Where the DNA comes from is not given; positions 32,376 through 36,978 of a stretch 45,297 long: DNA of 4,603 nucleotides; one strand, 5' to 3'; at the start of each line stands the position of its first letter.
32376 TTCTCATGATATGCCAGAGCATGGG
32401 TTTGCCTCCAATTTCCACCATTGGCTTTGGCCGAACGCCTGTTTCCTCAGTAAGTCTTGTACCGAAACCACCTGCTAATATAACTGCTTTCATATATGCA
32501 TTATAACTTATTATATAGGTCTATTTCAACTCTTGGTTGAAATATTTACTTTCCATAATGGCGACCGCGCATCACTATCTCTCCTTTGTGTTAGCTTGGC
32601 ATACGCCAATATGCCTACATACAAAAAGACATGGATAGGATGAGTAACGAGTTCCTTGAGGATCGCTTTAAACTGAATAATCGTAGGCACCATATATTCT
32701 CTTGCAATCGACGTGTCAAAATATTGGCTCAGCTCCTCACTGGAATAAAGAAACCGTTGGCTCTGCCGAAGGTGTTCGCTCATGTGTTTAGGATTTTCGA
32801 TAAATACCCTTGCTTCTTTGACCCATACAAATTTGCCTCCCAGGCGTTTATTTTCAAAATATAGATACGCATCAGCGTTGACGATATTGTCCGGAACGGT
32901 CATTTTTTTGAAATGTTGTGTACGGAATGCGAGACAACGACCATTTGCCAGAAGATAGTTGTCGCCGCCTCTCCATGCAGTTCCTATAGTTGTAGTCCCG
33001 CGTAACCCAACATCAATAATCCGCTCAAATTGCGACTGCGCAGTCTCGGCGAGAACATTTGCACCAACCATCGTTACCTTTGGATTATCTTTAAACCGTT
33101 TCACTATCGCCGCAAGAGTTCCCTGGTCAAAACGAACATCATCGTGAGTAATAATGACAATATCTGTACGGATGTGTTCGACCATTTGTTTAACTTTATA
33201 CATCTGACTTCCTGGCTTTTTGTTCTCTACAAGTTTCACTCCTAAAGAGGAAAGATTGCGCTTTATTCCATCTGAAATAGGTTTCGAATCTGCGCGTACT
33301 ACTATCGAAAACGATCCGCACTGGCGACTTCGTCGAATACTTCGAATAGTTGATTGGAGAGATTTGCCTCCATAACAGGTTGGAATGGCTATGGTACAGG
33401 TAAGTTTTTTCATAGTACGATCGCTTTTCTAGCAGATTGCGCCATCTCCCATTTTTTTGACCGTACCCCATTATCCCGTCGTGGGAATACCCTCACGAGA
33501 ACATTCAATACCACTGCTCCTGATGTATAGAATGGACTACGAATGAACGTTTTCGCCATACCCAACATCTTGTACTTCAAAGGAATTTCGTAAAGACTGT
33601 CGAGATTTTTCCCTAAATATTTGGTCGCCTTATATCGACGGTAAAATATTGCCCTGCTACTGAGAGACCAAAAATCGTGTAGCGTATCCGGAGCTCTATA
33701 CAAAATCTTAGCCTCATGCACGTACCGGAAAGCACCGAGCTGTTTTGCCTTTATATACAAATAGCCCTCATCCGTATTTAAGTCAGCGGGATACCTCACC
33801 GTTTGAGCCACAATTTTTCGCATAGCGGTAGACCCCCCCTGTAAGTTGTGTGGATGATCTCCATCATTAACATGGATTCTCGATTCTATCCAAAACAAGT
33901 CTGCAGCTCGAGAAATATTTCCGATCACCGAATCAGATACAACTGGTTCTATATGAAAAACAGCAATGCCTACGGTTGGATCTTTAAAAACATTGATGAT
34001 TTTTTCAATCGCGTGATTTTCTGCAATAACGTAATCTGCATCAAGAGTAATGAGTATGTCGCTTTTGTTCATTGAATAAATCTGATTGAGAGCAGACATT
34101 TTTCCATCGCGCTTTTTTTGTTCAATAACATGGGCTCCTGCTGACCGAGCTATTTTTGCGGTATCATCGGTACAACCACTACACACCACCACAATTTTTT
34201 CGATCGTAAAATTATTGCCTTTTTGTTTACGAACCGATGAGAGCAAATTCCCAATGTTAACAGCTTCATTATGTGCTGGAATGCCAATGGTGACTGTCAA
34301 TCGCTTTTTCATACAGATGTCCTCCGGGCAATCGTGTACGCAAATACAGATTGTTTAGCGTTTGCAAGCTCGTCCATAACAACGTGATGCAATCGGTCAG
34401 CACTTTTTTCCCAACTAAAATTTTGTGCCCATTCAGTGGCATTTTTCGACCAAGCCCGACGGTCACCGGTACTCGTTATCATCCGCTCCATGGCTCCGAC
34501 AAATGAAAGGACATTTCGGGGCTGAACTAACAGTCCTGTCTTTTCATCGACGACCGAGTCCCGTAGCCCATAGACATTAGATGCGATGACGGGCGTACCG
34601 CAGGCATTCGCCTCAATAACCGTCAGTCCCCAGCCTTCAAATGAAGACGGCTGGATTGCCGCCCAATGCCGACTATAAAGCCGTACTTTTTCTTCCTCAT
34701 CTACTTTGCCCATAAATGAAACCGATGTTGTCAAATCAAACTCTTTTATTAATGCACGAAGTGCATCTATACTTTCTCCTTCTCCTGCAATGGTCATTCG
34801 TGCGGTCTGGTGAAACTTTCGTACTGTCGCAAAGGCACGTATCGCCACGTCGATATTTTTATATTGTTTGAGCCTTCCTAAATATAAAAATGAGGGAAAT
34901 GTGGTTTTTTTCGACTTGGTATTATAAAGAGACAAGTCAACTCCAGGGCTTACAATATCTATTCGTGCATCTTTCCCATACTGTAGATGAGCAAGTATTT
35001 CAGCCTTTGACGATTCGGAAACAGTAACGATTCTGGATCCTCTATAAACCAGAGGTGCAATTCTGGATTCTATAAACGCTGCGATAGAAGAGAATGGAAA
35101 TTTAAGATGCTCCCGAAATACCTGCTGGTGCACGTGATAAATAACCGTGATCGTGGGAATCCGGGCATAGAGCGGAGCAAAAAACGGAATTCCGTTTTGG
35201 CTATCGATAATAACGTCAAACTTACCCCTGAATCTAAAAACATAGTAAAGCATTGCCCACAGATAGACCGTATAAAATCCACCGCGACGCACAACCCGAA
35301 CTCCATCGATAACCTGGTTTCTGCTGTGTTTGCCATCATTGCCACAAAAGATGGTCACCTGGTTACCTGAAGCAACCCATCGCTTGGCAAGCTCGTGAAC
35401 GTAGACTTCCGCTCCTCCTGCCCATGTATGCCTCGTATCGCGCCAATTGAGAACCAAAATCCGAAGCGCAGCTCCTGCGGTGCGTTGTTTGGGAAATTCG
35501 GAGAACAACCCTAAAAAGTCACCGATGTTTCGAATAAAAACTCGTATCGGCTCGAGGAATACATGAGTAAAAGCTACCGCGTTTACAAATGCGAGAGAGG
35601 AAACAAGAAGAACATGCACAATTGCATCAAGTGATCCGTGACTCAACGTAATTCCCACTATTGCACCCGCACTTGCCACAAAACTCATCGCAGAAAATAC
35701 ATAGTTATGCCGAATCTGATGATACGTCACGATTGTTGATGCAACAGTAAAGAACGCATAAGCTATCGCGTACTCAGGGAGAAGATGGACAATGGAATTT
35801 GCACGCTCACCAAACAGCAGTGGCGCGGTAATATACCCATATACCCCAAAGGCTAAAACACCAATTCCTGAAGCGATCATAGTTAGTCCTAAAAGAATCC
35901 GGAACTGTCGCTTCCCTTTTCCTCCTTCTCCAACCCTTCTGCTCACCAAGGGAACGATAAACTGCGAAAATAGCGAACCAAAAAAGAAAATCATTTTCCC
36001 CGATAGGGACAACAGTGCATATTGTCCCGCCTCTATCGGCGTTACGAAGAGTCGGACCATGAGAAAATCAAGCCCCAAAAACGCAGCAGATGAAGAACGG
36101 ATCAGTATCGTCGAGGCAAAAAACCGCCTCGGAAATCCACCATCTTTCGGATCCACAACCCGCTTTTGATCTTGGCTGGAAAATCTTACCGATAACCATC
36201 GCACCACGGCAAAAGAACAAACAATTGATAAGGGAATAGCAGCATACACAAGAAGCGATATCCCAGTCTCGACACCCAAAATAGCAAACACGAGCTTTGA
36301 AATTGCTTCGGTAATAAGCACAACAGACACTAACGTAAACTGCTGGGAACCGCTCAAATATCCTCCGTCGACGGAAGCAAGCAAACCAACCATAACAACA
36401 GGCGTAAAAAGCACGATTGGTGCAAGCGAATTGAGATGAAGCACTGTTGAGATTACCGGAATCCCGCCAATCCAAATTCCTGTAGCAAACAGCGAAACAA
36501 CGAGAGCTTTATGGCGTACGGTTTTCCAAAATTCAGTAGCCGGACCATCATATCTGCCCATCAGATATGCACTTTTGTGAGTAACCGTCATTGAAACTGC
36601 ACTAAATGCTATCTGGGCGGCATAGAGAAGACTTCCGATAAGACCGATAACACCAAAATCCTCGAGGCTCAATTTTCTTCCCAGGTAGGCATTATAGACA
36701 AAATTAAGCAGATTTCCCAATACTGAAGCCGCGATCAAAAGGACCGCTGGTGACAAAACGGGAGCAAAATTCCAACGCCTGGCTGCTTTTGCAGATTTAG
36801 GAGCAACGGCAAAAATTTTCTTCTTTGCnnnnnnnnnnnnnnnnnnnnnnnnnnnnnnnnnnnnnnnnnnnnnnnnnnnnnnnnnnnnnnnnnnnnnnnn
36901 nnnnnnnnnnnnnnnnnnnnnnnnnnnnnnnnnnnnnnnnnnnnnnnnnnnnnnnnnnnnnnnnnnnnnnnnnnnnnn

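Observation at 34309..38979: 1556-aa single-ORF glycan factory: GT2 + processive GT2 synthase + Wzx-like 12-TM module + GT4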

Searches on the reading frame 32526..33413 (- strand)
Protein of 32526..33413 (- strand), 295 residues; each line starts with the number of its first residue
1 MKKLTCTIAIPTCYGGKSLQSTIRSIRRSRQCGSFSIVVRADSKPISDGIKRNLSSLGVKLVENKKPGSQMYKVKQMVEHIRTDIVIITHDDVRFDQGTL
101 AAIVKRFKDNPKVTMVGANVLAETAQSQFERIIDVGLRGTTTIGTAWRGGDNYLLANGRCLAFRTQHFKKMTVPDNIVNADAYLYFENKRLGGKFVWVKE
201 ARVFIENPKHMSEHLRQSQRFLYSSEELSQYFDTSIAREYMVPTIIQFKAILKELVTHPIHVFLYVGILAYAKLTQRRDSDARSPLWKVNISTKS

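Call 11: search_protein_families(library=pfam, proteins=[window:32526-33413:-], max_evalue=0.001)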
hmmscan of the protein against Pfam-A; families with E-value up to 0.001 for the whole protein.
window:32526-33413:- (295 aa): 4 families
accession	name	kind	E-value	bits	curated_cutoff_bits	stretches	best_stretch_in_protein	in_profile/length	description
PF13641.12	Glyco_tranf_2_3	-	9.2e-14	52.4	27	1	6-221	3-227/230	Glycosyltransferase like family 2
PF13632.12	Glyco_trans_2_3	-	5.6e-09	36.5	27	1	85-230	1-145/198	Glycosyl transferase family group 2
PF00535.33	Glycos_transf_2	-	2.5e-07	31.2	23.3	1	7-143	1-140/168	Glycosyl transferase family 2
PF13506.12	Glyco_transf_21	-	2.5e-06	27.5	21.7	1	70-170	18-116/174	Glycosyl transferase family 21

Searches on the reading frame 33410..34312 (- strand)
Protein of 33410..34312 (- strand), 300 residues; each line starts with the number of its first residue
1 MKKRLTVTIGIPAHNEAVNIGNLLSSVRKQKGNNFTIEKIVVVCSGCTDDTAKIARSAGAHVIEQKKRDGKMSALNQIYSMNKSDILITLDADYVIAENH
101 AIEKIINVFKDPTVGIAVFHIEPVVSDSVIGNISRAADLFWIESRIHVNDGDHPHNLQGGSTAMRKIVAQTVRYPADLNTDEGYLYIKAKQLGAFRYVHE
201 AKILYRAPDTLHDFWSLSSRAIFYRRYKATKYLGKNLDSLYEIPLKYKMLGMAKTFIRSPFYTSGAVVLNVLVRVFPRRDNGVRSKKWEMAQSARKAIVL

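Call 11: search_protein_families(library=pfam, proteins=[window:33410-34312:-], max_evalue=0.001)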
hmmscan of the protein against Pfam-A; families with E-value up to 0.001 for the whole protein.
window:33410-34312:- (300 aa): 2 families
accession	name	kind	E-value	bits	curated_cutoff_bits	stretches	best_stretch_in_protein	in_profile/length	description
PF00535.33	Glycos_transf_2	-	3.8e-20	72.9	23.3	1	8-146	1-141/168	Glycosyl transferase family 2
PF13641.12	Glyco_tranf_2_3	-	3.2e-09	37.6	27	1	7-117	3-119/230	Glycosyltransferase like family 2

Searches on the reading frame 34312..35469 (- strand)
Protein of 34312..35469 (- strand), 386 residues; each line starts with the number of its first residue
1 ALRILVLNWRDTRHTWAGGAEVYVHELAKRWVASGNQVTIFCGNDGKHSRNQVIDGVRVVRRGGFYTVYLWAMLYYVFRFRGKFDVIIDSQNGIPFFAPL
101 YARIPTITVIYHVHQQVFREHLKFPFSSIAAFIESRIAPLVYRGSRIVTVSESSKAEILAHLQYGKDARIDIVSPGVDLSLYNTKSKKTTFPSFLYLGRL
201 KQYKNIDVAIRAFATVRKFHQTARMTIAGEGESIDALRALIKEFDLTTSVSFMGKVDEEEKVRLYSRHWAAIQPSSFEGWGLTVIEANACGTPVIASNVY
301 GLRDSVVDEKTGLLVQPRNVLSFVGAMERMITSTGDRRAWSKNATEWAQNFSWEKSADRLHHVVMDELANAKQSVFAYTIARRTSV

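Call 59: search_solved_structures(query=window:34312-35469:-, max_evalue=1e-8)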
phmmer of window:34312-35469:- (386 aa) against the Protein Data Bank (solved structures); distinct sequences matched with E-value up to 1e-8: 19.
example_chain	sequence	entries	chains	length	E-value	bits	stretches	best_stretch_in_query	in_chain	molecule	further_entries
6kih_A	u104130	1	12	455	6.8e-25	91.2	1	191-359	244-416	Tll1590 protein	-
3c4q_A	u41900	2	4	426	4.9e-19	72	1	146-371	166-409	Predicted glycosyltransferases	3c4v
3c48_A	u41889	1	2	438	5.4e-19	71.8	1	146-371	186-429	Predicted glycosyltransferases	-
7qsg_A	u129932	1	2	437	7.1e-14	55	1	143-359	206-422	D-inositol 3-phosphate glycosyltransferase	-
3fro_A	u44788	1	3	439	3e-13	52.9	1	193-360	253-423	GlgA glycogen synthase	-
2bis_A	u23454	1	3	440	3e-13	52.9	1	193-360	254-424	GLGA GLYCOGEN SYNTHASE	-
3l01_A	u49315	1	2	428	3.7e-13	52.6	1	193-360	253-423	GlgA glycogen synthase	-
2f9f_A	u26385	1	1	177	4.3e-13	52.4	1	195-330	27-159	first mannosyl transferase (wbaZ-1)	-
5d00_A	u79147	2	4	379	8.7e-10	41.5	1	195-361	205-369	N-acetyl-alpha-D-glucosaminyl L-malate synthase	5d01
6n1x_A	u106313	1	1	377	9.7e-10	41.4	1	195-317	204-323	Glycosyltransferase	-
6d9t_A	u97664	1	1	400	1e-09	41.3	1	195-318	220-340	Glycosyl transferase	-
6e59_A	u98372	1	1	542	3.2e-09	39.6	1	193-359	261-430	Substance-P receptor, GlgA glycogen synthase, Substance-P receptor chimera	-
6hll_A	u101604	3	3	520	3.7e-09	39.4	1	193-359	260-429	Substance-P receptor,GlgA glycogen synthase,Substance-P receptor | Substance-P receptor,Substance-P receptor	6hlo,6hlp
6lfl_A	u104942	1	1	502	4.8e-09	39.1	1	193-358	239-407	C-X-C chemokine receptor type 2,GlgA glycogen synthase,C-X-C chemokine receptor type 2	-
6me2_A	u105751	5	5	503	6.4e-09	38.7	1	193-365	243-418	chimera protein of Melatonin receptor type 1A and GlgA glycogen synthase | Fusion protein of Melatonin receptor type 1A and GlgA glycogen synthase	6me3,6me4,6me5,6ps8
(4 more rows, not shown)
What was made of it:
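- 34312..35463 (-): M4, aa 1173-1556: a GT4 (GT-B fold) glycosyltransferase with E1448...E1456. PDB hits to sucrose-phosphate synthase, MshA, GlgA and WbaZ (call 59).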

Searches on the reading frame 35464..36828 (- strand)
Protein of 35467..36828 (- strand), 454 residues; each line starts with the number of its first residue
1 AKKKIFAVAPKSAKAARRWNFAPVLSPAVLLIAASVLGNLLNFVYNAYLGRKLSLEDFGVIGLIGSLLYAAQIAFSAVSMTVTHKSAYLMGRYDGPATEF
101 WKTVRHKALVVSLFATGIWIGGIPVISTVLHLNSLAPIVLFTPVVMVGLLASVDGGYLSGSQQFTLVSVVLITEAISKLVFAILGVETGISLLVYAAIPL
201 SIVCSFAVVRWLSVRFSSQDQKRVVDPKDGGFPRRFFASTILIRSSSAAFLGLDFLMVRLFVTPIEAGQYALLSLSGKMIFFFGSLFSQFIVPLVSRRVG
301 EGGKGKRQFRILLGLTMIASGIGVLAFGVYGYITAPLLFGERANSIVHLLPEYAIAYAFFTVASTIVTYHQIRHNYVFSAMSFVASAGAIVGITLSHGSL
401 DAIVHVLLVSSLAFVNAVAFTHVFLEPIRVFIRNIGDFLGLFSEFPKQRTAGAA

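Call 6: search_protein_families(library=pfam, proteins=[window:35467-36828:-], max_evalue=10)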
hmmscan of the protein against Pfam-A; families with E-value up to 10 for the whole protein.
seq(454 aa): 1 family
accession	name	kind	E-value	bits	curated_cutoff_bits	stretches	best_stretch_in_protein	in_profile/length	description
PF09498.15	DUF2388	-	0.23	11.9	25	1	380-395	28-43/70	Protein of unknown function (DUF2388)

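Call 7: search_protein_families(library=ncbifam, proteins=[window:35467-36828:-], max_evalue=10)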
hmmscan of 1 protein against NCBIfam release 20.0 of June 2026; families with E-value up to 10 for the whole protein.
seq(454 aa): 0 families
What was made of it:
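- The window's own M3 matches no PST profile (calls 6, 7).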

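Call 18: search_solved_structures(query=window:35464-36777:-, max_evalue=10)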
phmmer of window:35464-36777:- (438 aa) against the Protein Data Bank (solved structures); distinct sequences matched with E-value up to 10: 0.
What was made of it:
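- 35509..36750 (-): M3, aa 744-1157: a 12-TM MOP-superfamily module of a divergent PST/Wzx type, with the N-terminal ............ motif. The window sequence itself has no hit (calls 6, 7, 18).
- Tried and rejected: Direct profile and PDB sequence searches of the window's M3 (calls 6, 7, 18).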

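Call 29: predict_structure(alignment_id=A1)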
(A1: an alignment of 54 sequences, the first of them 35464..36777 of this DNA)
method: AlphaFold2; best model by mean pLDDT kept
length: 438 residues; sequences in the alignment: 54
mean_pLDDT: 92.3   pTM: 0.90
mean pLDDT of the five models: 92.3, 91.5, 90.9, 90.8, 90.7
residues with pLDDT >= 90: 357; 70-90: 60; 50-70: 15; < 50: 6
segments of 3 or more residues with pLDDT < 50: 1-4
pLDDT, mean of each block of 10 residues (from residue 1): 55 94 94 90 88 93 98 95 97 97 95 90 94 98 97 97 97 95 97 97 82 96 96 87 85 91 93 97 96 97 97 95 92 97 98 97 96 94 94 98 97 93 75 55
secondary structure, 60 per line:
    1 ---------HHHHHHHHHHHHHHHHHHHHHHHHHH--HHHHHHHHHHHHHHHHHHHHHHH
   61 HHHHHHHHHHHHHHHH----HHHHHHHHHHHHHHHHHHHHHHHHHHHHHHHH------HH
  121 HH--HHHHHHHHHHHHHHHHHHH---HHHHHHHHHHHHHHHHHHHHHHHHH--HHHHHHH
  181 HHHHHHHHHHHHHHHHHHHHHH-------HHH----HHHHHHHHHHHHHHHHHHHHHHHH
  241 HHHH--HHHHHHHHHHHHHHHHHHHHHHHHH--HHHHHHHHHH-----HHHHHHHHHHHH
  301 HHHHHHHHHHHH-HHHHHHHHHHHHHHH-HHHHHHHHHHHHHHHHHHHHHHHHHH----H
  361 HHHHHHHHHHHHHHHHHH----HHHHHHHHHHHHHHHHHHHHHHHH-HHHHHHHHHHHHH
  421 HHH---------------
elements in order: H10-35 H38-76 H81-112 H119-122 H125-143 H147-171 H174-202 H217-244 H247-271 H274-283 H289-312 H314-328 H330-355 H360-378 H383-406 H408-423
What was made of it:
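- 35509..36750 (-): AF2 pLDDT 92.3, pTM 0.90 (call 29).
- On MOP superfamily, PST/Wzx family - M3: AF2 helices (call 29).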

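Call 33: fold_search(model_id=the predicted structure, library=pdb)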
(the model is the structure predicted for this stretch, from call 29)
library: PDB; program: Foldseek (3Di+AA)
matches with E <= 10: 359; with E <= 0.001: 51
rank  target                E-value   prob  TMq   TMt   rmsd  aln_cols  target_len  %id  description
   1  4mlb_C                1.3e-06  1.00  0.66  0.64   5.6       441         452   14  Reverse polarity of binding pocket suggests different function of a MOP superfamily transporter from Pyrococcus furios (released 2013-09-25)
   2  5yck                  2.6e-06  1.00  0.71  0.69   4.7       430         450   13  Crystal structure of a MATE family protein derived from Camelina sativa at 2.3 angstrom (released 2017-09-27)
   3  6hfb_C                3.0e-06  1.00  0.64  0.63   6.3       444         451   13  Outward-facing conformation of a multidrug resistance MATE family transporter of the MOP superfamily. (released 2019-06-12)
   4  3vvr_A                3.1e-06  1.00  0.63  0.63   5.8       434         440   14  Crystal structure of MATE in complex with MaD5 (released 2013-04-03)
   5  3vvp_A                3.7e-06  1.00  0.65  0.68   5.5       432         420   13  Crystal structure of MATE in complex with Br-NRF (released 2013-04-03)
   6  6hfb_D                4.0e-06  1.00  0.68  0.66   5.6       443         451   13  Outward-facing conformation of a multidrug resistance MATE family transporter of the MOP superfamily. (released 2019-06-12)
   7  9r1f_A                4.3e-06  1.00  0.67  0.62   5.2       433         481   13  Cryo-EM structure of human MATE1 in complex with metformin (released 2025-11-05)
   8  9r10_A                4.3e-06  1.00  0.67  0.61   5.4       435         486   14  Cryo-EM structure of human MATE1 in complex with cimetidine (released 2025-11-05)
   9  3vvp_B                5.3e-06  1.00  0.61  0.64   5.7       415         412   13  Crystal structure of MATE in complex with Br-NRF (released 2013-04-03)
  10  9ukv_A                5.5e-06  1.00  0.66  0.58   5.5       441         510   13  JM Complex - E. coli MurJ, Levivirus M lysis protein LysM (SglM) (released 2025-09-10)
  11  3wbn_A                6.0e-06  1.00  0.68  0.66   5.4       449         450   15  Crystal structure of MATE in complex with MaL6 (released 2013-06-12)
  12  6nc9                  6.0e-06  1.00  0.65  0.60   5.4       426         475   14  Lipid II flippase MurJ, outward-facing conformation (released 2019-04-17)
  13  3vvo                  6.0e-06  1.00  0.63  0.62   6.0       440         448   12  Crystal structure of MATE in the bent conformation (released 2013-04-03)
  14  9nu5_A                7.3e-06  1.00  0.64  0.57   5.9       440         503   13  Structure of MurJ in complex with single gene lysis protein from phage PP7 (released 2026-02-11)
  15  3vvn                  7.3e-06  1.00  0.63  0.63   6.1       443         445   14  Crystal structure of MATE in the straight conformation (released 2013-04-03)
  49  5c6n                  2.9e-04  1.00  0.73  0.72   4.9       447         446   12  protein A (released 2015-09-23)
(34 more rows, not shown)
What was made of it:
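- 35509..36750 (-): Foldseek hits to MATE, MurJ and WzxE (call 33).
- Checked: An AlphaFold model (pLDDT 92, pTM 0.90, call 29) matches MATE, MurJ and WzxE over its full length (TM-score 0.6-0.73, call 33).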
